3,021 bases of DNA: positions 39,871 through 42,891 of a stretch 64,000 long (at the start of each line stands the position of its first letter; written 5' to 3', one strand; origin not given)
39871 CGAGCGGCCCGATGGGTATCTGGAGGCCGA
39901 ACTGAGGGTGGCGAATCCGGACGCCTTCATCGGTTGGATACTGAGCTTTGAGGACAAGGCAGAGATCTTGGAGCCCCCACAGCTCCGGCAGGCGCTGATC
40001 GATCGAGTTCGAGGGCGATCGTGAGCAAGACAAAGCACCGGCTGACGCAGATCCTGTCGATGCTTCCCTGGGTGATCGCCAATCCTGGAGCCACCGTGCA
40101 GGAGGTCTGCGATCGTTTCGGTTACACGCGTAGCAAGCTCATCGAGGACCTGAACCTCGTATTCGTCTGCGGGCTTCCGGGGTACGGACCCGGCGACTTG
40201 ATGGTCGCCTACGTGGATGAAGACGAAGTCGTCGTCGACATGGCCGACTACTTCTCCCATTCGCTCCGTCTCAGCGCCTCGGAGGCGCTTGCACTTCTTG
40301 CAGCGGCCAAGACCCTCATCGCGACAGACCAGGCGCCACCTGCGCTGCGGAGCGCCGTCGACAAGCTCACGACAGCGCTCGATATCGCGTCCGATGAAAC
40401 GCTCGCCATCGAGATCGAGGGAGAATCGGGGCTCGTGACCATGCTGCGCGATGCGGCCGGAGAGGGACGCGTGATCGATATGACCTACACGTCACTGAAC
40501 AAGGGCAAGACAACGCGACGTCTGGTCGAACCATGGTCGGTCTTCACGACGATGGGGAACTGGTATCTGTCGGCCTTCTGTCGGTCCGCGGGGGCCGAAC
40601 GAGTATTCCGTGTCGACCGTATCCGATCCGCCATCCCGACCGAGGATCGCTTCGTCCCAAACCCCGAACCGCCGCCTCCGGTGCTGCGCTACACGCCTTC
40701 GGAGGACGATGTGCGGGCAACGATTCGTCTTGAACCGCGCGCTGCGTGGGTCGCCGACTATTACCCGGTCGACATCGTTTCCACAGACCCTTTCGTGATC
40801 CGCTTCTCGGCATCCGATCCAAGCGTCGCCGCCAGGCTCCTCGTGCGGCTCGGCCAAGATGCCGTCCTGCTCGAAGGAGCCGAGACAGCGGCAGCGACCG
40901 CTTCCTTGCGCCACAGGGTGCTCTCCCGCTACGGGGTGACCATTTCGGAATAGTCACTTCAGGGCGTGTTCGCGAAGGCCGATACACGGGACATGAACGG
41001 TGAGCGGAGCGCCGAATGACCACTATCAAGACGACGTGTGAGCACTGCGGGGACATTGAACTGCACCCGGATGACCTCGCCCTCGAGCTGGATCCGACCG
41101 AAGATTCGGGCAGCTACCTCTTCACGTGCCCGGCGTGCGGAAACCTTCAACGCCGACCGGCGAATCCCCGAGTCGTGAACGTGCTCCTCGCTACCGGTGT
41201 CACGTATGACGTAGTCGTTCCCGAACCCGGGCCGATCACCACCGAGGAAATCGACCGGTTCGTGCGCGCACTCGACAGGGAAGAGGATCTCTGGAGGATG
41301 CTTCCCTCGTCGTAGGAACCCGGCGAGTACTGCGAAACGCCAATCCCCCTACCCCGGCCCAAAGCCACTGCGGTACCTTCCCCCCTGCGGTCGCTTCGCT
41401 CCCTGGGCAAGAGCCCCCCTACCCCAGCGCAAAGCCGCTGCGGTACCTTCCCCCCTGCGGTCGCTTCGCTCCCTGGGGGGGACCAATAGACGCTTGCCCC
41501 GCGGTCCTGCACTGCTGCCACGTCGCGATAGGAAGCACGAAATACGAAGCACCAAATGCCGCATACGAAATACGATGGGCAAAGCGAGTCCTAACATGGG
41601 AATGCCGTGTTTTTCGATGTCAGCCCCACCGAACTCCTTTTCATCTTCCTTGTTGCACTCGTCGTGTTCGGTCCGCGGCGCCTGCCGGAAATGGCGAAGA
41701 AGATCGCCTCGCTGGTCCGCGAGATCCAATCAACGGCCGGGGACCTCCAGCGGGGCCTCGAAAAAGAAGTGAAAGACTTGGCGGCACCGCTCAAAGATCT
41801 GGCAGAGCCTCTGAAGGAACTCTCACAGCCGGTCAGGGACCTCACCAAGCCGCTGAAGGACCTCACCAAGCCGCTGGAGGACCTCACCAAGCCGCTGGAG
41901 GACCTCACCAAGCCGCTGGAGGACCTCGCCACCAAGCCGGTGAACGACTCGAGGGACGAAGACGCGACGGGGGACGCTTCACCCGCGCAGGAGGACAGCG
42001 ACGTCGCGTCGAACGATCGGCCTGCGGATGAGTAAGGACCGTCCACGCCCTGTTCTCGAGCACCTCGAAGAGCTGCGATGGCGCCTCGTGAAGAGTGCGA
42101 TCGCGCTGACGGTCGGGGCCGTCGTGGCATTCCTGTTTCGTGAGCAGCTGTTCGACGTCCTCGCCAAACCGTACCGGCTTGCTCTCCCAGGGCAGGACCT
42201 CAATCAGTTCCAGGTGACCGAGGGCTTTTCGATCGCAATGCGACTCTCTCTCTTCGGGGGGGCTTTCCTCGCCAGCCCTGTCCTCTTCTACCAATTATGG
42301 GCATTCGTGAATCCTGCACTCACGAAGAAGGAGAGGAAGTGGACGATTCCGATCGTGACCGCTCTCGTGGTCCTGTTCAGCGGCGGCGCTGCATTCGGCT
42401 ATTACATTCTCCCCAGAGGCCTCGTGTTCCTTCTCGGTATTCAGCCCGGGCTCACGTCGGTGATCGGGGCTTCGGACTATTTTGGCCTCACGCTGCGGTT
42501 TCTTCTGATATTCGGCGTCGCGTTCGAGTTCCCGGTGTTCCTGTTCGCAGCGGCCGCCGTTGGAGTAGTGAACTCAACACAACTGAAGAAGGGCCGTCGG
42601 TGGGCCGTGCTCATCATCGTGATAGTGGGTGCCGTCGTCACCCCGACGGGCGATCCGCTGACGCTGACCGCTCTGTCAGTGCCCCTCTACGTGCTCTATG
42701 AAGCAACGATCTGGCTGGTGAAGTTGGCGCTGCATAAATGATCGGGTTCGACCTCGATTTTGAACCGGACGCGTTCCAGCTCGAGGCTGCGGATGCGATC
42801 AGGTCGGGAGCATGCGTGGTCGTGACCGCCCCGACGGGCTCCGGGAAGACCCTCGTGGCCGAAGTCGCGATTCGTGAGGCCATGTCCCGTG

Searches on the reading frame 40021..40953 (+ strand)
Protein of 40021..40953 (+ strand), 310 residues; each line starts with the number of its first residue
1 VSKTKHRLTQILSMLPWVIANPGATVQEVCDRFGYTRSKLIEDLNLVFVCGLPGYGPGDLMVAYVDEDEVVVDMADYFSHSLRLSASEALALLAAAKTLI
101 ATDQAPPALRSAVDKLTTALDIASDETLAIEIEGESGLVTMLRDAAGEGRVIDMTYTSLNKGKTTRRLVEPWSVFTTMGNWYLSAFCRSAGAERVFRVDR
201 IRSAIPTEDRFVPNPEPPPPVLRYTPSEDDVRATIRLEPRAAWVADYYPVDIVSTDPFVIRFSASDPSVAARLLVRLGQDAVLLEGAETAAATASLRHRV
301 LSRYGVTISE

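Call 10: search_protein_families(library=pfam, proteins=[window:40021-40953:+])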
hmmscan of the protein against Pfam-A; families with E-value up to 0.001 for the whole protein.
window:40021-40953:+ (310 aa): 2 families
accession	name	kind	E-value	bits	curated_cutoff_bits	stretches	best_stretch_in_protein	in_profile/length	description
PF19187.6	HTH_PafC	-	1.2e-27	96.5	32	1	7-117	2-114/115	PafC helix-turn-helix domain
PF13280.12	WYL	-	7.5e-19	67.9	21.8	1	139-204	3-68/70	WYL domain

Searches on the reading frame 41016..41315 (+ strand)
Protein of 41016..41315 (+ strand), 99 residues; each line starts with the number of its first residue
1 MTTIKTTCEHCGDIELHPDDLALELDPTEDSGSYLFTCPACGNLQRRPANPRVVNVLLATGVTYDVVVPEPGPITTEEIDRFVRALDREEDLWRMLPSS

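Call 10: search_protein_families(library=pfam, proteins=[window:41016-41315:+])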
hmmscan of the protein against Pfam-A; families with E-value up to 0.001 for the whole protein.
window:41016-41315:+ (99 aa): 0 families

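Call 23: find_encoding_contigs(protein=window:41016-41315:+, flank=10000, max_places=10)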
Protein window:41016-41315:+ (99 aa): 14 contigs read that carry it; 10 places shown.
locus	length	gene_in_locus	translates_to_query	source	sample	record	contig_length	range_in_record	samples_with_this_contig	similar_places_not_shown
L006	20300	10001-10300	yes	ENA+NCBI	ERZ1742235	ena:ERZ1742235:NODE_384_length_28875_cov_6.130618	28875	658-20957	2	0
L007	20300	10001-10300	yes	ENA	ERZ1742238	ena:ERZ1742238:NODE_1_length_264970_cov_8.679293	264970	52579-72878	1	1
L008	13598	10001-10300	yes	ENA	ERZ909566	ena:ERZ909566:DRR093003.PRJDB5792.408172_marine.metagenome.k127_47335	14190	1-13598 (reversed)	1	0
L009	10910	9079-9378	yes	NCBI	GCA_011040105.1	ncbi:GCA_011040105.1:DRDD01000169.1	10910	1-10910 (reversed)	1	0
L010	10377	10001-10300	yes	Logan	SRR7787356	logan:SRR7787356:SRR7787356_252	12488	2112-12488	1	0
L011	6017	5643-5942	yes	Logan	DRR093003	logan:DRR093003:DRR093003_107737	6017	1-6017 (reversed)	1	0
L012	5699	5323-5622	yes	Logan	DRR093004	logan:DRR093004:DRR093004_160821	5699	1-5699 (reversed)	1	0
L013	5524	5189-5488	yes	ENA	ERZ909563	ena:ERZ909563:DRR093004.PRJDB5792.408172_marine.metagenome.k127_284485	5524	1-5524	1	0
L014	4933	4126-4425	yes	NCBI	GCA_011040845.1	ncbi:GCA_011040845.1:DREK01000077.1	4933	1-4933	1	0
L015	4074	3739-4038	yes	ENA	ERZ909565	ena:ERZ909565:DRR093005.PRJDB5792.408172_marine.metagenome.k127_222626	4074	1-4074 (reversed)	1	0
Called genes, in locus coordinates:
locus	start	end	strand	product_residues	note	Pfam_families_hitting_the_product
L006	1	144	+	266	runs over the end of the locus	?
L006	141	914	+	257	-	PF14801:TrmI-like_N, PF08704:GCD14, PF01135:PCMT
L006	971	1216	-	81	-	PF13459:Fer4_15, PF13370:Fer4_13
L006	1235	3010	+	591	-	PF17758:Prot_ATP_ID_OB_N, PF16450:Prot_ATP_ID_OB_C, PF00004:AAA, PF13191:AAA_16 (weak)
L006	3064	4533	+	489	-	PF03136:Pup_ligase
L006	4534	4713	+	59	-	PF05639:Pup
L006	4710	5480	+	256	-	PF00227:Proteasome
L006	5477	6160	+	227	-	PF00227:Proteasome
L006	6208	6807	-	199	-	-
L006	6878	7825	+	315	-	PF03136:Pup_ligase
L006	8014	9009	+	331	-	PF13280:WYL, PF25583:WCX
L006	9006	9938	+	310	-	PF19187:HTH_PafC, PF13280:WYL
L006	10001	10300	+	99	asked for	-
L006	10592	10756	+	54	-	PF02416:TatA_B_E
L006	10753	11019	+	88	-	-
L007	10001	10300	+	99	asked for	-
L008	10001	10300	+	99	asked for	-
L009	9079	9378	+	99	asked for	-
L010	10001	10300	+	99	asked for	-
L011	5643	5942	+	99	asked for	-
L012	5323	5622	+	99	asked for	-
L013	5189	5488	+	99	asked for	-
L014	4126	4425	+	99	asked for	-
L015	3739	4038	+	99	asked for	-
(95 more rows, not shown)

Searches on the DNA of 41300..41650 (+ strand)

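Call 62: search_rna_families(source=window, start=41300, end=41650, threshold=evalue, max_evalue=1)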
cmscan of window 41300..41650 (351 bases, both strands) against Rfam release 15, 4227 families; matches with E-value up to 1: 0.
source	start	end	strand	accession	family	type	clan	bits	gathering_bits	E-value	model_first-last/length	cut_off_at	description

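Call 88: search_dna_similar(query=window:41316-41606:+, collection=plasmids, mode=distant, max_evalue=0.001, max_rows=10)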
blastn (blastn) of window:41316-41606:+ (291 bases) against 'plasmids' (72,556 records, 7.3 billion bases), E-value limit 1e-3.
No match.

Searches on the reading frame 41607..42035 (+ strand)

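Call 10: search_protein_families(library=pfam, proteins=[window:41607-42035:+])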
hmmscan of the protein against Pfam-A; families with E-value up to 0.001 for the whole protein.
window:41607-42035:+ (142 aa): 3 families
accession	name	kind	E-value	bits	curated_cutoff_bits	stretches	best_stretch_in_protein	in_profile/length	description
PF02416.21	TatA_B_E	-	1.2e-10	40.8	21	1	5-57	1-53/53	mttA/Hcf106 family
PF06103.16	DUF948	-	1.4e-05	25.6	37.2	0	15-94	10-88/89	Bacterial protein of unknown function (DUF948)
PF06009.19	Laminin_II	-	0.00064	20.2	33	1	33-113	4-84/138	Laminin Domain II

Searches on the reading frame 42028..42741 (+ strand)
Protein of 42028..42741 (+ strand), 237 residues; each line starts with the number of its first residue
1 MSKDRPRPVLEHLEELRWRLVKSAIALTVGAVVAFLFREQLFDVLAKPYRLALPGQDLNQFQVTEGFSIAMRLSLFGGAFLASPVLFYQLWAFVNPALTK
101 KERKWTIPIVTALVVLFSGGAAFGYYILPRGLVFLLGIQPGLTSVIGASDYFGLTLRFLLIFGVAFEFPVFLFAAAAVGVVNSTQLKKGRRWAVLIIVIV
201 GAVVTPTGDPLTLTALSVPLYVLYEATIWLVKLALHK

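Call 35: find_homologous_proteins(query=window:42028-42741:+, max_evalue=1e-40)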
Query window:42028-42741:+ (237 aa): 1849 proteins with E <= 1e-40 among 6969 candidates; the best 120 are listed.
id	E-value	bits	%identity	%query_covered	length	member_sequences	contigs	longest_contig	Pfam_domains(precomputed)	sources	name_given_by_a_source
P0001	3.7e-137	473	92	100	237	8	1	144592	PF00902.24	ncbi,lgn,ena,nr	ncbi:MAG: twin-arginine translocase subunit TatC [Gammaproteobacteria bacterium]|nr:twin-arginine tr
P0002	7.1e-134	463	90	100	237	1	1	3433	PF00902.24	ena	-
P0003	3.6e-127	441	84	100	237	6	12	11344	PF00902.24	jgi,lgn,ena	jgi:sec-independent protein translocase protein TatC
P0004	8.2e-127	439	84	100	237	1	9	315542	PF00902.24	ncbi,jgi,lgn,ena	ncbi:MAG: twin-arginine translocase subunit TatC [Acidimicrobiia bacterium]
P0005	1.2e-126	439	84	100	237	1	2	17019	PF00902.24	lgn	-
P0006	3.4e-126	437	83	100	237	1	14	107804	PF00902.24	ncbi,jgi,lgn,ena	jgi:sec-independent protein translocase protein TatC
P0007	3.1e-125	434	83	100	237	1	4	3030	PF00902.24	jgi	jgi:sec-independent protein translocase protein TatC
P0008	9.0e-125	433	81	100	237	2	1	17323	PF00902.24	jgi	jgi:sec-independent protein translocase protein TatC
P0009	2.5e-124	431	82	100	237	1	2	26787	PF00902.24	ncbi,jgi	-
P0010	3.4e-124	431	82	100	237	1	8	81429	PF00902.24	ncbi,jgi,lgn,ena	jgi:sec-independent protein translocase protein TatC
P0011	3.6e-124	431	82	100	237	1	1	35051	PF00902.24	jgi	jgi:sec-independent protein translocase protein TatC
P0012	5.7e-121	420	78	100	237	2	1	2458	PF00902.24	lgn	-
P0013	1.5e-118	412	80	100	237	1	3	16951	PF00902.24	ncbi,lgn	-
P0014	2.7e-118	412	79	100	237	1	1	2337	PF00902.24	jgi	jgi:sec-independent protein translocase protein TatC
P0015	1.4e-117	409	79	100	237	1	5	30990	PF00902.24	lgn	-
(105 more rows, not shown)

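Call 36: find_encoding_contigs(protein=P0001, flank=10000, max_places=3)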
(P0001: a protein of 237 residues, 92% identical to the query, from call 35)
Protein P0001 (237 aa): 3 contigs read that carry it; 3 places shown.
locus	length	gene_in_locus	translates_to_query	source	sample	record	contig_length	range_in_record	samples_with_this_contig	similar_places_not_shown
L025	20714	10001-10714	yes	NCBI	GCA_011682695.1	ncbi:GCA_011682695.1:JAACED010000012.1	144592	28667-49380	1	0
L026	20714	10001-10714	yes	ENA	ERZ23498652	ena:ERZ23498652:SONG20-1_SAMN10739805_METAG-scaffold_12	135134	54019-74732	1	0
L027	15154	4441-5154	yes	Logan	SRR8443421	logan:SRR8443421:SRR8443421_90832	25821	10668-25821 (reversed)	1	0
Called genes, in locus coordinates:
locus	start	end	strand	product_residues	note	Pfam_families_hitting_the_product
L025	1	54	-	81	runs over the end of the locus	PF13459:Fer4_15, PF13370:Fer4_13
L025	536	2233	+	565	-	PF13191:AAA_16 (faint), PF17758:Prot_ATP_ID_OB_N, PF16450:Prot_ATP_ID_OB_C, PF00004:AAA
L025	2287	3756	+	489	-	PF03136:Pup_ligase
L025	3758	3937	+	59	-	PF05639:Pup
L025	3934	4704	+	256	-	PF00227:Proteasome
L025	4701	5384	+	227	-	PF00227:Proteasome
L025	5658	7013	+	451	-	PF03136:Pup_ligase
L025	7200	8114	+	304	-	PF13280:WYL, PF25583:WCX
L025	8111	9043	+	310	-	PF19187:HTH_PafC, PF13280:WYL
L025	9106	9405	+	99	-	-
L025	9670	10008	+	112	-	PF02416:TatA_B_E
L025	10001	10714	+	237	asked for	PF00902:TatC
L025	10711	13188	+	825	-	PF00270:DEAD, PF04851:ResIII, PF22527:DEXQc_Suv3, PF00271:Helicase_C (weak), PF26090:SH3_HelY, PF08148:DSHCT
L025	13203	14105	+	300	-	PF00781:DAGK_cat, PF19279:YegS_C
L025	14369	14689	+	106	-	PF13834:DUF4193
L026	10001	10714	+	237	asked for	PF00902:TatC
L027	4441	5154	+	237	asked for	PF00902:TatC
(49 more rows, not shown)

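Call 37: find_encoding_contigs(protein=P0004, flank=10000, max_places=4)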
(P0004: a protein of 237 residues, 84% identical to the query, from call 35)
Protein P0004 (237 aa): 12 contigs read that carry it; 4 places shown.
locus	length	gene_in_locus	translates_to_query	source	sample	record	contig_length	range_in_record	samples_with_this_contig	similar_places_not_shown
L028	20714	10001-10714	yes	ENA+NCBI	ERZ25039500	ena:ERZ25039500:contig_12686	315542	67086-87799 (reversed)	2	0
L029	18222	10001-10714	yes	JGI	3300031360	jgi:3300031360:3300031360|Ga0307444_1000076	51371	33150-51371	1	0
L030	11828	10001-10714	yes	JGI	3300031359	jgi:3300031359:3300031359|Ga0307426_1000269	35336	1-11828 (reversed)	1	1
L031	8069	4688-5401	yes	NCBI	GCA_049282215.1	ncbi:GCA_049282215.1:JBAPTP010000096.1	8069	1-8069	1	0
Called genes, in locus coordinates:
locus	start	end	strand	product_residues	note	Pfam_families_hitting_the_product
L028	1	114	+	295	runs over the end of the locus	PF22082:TtuA_LIM_N, PF01171:ATP_bind_3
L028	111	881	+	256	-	PF14801:TrmI-like_N, PF01135:PCMT, PF08704:GCD14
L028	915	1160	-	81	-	PF13459:Fer4_15, PF13370:Fer4_13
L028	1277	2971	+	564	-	PF13191:AAA_16 (faint), PF17758:Prot_ATP_ID_OB_N, PF16450:Prot_ATP_ID_OB_C, PF00004:AAA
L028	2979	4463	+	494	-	PF03136:Pup_ligase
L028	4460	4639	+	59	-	PF05639:Pup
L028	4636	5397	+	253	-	PF00227:Proteasome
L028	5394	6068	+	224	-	PF00227:Proteasome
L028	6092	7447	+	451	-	PF03136:Pup_ligase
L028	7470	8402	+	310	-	PF13280:WYL, PF25583:WCX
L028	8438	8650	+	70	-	PF19187:HTH_PafC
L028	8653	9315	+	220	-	PF13280:WYL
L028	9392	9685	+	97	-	-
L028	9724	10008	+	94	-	PF02416:TatA_B_E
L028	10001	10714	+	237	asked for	PF00902:TatC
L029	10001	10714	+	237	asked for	PF00902:TatC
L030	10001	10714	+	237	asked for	PF00902:TatC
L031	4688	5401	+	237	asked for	PF00902:TatC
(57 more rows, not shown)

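Call 64: find_encoding_contigs(protein=P0006, flank=10000, max_places=2)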
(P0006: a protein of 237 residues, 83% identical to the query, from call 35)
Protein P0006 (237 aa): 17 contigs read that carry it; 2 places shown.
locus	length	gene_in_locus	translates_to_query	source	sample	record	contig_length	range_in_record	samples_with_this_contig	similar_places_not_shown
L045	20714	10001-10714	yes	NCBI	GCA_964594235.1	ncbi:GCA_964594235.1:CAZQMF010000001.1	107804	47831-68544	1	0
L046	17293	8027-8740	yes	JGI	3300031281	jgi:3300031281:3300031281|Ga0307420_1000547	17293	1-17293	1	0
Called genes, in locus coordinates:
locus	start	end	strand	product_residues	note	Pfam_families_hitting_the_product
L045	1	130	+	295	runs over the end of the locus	PF22082:TtuA_LIM_N, PF01171:ATP_bind_3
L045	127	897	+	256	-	PF14801:TrmI-like_N, PF01135:PCMT, PF08704:GCD14, PF13847:Methyltransf_31 (weak)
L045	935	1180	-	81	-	PF13459:Fer4_15, PF13370:Fer4_13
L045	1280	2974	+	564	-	PF13191:AAA_16 (faint), PF07728:AAA_5 (faint), PF17758:Prot_ATP_ID_OB_N, PF16450:Prot_ATP_ID_OB_C, PF00004:AAA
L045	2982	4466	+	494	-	PF03136:Pup_ligase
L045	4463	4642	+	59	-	PF05639:Pup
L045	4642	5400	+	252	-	PF00227:Proteasome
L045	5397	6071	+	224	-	PF00227:Proteasome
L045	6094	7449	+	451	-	PF03136:Pup_ligase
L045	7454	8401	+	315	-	PF13280:WYL, PF25583:WCX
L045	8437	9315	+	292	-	PF19187:HTH_PafC, PF13280:WYL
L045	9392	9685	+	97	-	-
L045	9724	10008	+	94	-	PF02416:TatA_B_E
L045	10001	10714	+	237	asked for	PF00902:TatC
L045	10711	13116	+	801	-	PF00270:DEAD, PF04851:ResIII, PF13401:AAA_22 (faint), PF22527:DEXQc_Suv3, PF00271:Helicase_C, PF08148:DSHCT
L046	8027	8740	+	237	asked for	PF00902:TatC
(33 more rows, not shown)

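Call 65: find_encoding_contigs(protein=P0015, flank=10000, max_places=2)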
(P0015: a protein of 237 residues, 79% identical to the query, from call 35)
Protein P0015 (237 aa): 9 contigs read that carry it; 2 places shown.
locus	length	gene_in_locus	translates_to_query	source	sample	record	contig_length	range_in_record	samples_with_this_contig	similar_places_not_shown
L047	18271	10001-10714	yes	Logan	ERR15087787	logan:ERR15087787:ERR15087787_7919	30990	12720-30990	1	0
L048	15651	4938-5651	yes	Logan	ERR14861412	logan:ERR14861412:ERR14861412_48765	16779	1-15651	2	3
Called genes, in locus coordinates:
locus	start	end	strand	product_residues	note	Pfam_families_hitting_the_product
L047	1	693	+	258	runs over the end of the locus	PF14801:TrmI-like_N, PF01135:PCMT, PF08704:GCD14, PF13847:Methyltransf_31 (weak)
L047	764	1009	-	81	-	PF13459:Fer4_15, PF13370:Fer4_13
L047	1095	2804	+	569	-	PF13191:AAA_16 (faint), PF05496:RuvB_N (faint), PF17758:Prot_ATP_ID_OB_N, PF16450:Prot_ATP_ID_OB_C, PF00004:AAA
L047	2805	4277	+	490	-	PF03136:Pup_ligase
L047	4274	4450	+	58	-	PF05639:Pup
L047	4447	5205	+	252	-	PF00227:Proteasome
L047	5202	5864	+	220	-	PF00227:Proteasome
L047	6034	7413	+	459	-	PF03136:Pup_ligase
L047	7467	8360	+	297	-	PF13280:WYL, PF25583:WCX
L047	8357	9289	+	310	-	PF19187:HTH_PafC, PF13280:WYL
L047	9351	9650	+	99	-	-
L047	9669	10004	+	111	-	PF02416:TatA_B_E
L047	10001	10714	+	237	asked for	PF00902:TatC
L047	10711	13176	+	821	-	PF00270:DEAD, PF04851:ResIII, PF22527:DEXQc_Suv3, PF00271:Helicase_C, PF26090:SH3_HelY, PF08148:DSHCT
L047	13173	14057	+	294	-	PF00781:DAGK_cat, PF19279:YegS_C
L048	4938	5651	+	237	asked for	PF00902:TatC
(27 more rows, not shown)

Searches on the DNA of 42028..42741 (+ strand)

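Call 60: search_rna_families(sources=[L025, L037], threshold=gathering)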
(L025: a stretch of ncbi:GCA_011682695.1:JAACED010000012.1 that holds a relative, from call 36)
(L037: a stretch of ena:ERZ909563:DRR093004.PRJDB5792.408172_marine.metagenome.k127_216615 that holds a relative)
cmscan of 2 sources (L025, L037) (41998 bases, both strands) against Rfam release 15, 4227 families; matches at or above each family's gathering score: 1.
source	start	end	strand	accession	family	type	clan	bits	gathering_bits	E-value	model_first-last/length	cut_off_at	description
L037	16672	16746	+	RF00005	tRNA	Gene; tRNA;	CL00001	66.1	29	2.4e-12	1-71/71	no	tRNA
